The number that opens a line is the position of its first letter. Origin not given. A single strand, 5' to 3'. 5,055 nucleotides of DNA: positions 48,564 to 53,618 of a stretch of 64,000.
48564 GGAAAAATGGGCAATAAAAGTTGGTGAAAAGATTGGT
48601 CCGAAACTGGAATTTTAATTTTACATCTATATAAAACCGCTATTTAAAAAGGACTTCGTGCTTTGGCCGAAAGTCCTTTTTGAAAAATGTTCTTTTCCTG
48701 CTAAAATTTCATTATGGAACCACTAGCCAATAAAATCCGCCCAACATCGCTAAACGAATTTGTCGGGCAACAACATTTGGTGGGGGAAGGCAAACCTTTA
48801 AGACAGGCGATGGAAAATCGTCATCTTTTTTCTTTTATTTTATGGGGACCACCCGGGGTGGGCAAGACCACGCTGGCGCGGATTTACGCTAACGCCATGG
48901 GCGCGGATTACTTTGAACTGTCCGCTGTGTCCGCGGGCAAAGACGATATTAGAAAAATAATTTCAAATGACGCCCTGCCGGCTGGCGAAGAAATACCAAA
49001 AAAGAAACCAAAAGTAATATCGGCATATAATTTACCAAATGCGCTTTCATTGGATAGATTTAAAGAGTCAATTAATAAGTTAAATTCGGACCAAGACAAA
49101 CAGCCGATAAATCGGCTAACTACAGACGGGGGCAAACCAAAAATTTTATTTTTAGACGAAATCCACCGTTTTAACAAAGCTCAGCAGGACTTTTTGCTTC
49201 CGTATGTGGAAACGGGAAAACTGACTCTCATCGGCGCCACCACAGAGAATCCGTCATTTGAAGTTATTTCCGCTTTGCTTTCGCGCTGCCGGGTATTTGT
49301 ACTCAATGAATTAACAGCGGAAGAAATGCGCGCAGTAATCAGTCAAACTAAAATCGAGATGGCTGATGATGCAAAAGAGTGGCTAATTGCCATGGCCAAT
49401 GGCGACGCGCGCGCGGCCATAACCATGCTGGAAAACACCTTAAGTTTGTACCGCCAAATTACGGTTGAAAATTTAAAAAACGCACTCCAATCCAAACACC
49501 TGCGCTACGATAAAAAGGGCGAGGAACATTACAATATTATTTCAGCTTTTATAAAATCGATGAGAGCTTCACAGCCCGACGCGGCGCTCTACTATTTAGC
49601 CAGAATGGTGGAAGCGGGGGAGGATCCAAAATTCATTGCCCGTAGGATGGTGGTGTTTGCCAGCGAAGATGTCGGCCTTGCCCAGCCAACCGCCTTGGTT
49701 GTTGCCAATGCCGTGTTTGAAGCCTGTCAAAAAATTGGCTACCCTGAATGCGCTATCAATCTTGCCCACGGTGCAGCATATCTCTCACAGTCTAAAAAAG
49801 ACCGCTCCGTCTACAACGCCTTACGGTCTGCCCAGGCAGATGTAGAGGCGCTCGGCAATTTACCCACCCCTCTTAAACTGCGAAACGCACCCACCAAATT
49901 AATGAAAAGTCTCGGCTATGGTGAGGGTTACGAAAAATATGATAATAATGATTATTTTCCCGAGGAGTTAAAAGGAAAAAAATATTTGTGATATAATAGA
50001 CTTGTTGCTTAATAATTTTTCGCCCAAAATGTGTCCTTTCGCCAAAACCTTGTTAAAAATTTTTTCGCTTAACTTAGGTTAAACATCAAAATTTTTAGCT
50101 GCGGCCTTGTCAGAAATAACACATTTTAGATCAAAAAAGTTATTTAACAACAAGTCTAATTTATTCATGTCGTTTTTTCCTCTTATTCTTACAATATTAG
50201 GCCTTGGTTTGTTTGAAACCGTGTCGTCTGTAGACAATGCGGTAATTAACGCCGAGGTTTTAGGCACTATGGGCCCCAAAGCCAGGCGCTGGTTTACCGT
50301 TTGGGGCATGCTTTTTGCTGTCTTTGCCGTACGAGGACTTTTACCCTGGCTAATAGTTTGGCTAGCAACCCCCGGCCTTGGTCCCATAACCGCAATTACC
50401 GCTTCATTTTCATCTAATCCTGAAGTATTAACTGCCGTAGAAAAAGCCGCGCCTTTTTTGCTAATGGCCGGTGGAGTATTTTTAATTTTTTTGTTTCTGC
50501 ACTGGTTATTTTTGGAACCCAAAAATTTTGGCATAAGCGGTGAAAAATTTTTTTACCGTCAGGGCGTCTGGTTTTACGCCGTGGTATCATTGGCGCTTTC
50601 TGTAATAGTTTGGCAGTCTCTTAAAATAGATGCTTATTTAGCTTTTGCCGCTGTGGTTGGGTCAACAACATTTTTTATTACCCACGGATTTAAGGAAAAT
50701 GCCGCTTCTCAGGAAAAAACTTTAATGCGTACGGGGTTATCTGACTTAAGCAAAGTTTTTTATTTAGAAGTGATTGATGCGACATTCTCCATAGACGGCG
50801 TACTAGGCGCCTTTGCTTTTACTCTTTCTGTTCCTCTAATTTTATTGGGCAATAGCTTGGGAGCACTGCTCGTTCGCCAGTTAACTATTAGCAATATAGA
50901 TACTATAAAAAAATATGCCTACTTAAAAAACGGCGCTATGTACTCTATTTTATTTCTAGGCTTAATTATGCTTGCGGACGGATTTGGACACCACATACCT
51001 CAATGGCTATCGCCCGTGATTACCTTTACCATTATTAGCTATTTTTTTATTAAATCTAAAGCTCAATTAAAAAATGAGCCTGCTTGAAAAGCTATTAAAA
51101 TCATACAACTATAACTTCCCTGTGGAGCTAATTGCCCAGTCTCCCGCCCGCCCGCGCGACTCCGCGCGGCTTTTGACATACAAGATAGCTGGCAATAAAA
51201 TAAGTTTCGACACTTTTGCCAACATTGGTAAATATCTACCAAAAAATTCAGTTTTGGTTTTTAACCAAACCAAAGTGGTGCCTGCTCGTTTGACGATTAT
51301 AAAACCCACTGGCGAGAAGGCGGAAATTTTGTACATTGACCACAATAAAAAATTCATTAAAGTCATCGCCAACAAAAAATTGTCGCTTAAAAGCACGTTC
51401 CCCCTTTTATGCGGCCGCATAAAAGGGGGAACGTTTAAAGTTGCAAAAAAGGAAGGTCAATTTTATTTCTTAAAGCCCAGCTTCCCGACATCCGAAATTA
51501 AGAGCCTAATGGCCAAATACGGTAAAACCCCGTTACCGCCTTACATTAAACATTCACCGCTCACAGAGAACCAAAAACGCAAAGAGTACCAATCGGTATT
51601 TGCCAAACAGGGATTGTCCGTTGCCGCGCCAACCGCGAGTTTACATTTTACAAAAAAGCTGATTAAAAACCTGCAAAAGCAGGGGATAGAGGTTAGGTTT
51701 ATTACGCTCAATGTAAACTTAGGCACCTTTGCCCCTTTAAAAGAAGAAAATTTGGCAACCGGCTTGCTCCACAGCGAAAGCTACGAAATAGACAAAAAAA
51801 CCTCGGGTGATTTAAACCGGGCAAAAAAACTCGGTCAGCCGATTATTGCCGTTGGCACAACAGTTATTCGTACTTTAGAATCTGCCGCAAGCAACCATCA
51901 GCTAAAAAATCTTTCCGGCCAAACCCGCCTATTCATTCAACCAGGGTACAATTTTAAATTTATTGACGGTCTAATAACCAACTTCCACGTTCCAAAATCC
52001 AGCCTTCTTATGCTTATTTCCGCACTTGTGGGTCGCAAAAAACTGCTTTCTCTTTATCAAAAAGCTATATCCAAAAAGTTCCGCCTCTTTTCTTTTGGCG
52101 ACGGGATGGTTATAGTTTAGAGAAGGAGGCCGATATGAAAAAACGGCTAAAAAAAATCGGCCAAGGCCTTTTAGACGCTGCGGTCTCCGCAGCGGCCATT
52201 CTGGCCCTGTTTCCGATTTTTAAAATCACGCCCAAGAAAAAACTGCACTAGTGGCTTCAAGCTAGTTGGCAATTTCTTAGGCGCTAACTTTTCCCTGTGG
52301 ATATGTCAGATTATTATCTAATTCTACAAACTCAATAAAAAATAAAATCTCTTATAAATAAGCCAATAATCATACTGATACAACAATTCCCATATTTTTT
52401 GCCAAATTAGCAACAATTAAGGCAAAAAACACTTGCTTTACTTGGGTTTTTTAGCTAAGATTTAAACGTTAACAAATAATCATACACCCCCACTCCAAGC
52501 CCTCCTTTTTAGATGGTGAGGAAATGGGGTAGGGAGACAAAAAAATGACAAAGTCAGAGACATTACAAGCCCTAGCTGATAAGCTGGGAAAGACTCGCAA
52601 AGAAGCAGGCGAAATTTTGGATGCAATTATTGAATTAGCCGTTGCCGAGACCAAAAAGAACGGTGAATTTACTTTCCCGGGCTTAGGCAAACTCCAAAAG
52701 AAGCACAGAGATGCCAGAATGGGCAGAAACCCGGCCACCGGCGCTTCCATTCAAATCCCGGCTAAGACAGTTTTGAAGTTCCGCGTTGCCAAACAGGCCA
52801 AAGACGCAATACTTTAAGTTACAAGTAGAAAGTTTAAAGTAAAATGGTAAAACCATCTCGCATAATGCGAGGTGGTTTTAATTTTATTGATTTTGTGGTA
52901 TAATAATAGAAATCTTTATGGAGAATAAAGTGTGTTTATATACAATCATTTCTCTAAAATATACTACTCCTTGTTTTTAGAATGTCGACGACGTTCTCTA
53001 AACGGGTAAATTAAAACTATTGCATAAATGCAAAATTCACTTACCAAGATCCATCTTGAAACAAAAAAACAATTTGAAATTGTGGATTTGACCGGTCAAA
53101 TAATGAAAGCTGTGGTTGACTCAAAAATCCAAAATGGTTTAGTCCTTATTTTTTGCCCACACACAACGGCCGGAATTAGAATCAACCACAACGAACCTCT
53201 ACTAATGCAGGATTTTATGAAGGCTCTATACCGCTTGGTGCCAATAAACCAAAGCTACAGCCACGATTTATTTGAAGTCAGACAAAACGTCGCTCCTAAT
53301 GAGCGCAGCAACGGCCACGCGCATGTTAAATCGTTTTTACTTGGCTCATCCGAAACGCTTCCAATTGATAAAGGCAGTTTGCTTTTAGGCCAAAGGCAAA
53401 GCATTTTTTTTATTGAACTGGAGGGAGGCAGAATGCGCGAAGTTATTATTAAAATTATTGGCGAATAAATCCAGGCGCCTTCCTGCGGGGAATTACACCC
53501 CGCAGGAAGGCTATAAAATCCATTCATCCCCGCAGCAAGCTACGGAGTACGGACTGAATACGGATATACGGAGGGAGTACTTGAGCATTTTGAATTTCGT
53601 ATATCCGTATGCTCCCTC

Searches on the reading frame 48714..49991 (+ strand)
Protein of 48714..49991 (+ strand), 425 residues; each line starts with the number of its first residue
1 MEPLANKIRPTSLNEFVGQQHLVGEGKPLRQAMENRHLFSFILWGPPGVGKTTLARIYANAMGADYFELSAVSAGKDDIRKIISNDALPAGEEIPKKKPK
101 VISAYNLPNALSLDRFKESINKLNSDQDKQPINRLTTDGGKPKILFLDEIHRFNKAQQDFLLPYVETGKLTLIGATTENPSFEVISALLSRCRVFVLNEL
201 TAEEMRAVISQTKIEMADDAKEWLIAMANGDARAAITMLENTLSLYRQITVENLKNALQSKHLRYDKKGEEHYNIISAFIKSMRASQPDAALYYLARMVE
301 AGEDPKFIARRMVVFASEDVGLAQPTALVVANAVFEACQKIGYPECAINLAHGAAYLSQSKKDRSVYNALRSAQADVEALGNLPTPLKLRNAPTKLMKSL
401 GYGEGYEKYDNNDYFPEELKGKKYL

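Call 38: search_protein_families(library=pfam, proteins=[window:48714-49991:+])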
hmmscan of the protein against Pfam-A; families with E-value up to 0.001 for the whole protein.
window:48714-49991:+ (425 aa): 12 families
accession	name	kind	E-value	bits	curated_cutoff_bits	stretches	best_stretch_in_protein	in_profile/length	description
PF12002.13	MgsA_C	-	1.2e-49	168.9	27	1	286-424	2-147/167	MgsA AAA+ ATPase C terminal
PF16193.11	AAA_assoc_2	-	5.4e-25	87.9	34.3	1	211-284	2-81/81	AAA C-terminal domain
PF00004.35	AAA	-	9.7e-16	58.9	21.2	1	42-196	2-127/131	ATPase family associated with various cellular activities (AAA)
PF05496.18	RuvB_N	-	7e-14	52.3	27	1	8-70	1-65/159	Holliday junction DNA helicase RuvB P-loop domain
PF07728.20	AAA_5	-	3e-10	40.7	22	1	41-69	2-31/139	AAA domain (dynein-related subfamily)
PF13191.12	AAA_16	-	1.8e-05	25.8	32.6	1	40-161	26-152/167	AAA ATPase domain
PF07724.20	AAA_2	-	3e-05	24.6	27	1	37-171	2-105/166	AAA domain (Cdc48 subfamily)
PF00158.32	Sigma54_activat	-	4.3e-05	23.7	20.2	0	144-189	96-142/168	Sigma-54 interaction domain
PF13401.12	AAA_22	-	4.6e-05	24.2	27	1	42-161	9-104/130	AAA domain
PF13173.12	AAA_14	-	0.00011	22.6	27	0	129-205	51-128/129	AAA domain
PF01078.27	Mg_chelatase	-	0.00022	21.1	20.3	0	40-58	24-42/207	Magnesium chelatase, subunit ChlI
PF20720.3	nSTAND3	-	0.00029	21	27.2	0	42-85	21-63/155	Novel STAND NTPase 3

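Call 45: find_encoding_contigs(protein=window:48714-49991:+, flank=3000, max_places=10)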
Protein window:48714-49991:+ (425 aa): 1 contig read that carries it; 1 place shown.
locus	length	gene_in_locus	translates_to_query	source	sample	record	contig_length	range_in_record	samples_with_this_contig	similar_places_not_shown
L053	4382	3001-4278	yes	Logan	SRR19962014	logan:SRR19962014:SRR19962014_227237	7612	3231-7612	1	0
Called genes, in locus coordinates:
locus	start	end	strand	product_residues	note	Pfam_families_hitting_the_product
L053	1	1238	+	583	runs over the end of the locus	PF00664:ABC_membrane, PF00005:ABC_tran, PF02463:SMC_N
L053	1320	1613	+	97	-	-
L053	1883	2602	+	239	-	PF09335:VTT_dom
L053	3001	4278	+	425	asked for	PF05496:RuvB_N, PF07728:AAA_5 (faint), PF00004:AAA, PF16193:AAA_assoc_2, PF12002:MgsA_C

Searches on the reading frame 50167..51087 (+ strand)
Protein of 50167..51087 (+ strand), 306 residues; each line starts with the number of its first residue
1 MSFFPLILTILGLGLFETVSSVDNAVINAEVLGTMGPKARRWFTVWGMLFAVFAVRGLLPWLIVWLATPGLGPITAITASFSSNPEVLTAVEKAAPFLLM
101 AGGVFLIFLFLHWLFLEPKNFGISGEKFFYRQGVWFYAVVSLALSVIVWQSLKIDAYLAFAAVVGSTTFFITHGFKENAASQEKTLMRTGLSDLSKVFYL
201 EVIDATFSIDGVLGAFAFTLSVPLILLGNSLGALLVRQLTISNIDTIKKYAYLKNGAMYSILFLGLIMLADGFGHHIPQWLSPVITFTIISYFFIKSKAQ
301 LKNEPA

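Call 38: search_protein_families(library=pfam, proteins=[window:50167-51087:+])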
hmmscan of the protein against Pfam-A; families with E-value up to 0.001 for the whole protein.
window:50167-51087:+ (306 aa): 2 families
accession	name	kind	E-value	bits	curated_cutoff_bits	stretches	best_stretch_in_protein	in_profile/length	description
PF04332.21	DUF475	-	8.3e-46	157.6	27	1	22-299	1-288/293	Protein of unknown function (DUF475)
PF03741.22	TerC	-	6.3e-18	65.6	27.8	1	15-271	5-177/178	Integral membrane protein TerC family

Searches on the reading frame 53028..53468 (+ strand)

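Call 38: search_protein_families(library=pfam, proteins=[window:53028-53468:+])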
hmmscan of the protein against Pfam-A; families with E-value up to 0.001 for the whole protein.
window:53028-53468:+ (146 aa): 1 family
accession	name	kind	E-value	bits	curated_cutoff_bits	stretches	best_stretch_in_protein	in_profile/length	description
PF01894.22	UPF0047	-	1.1e-33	116.3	27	1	20-143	1-117/117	Uncharacterised protein family UPF0047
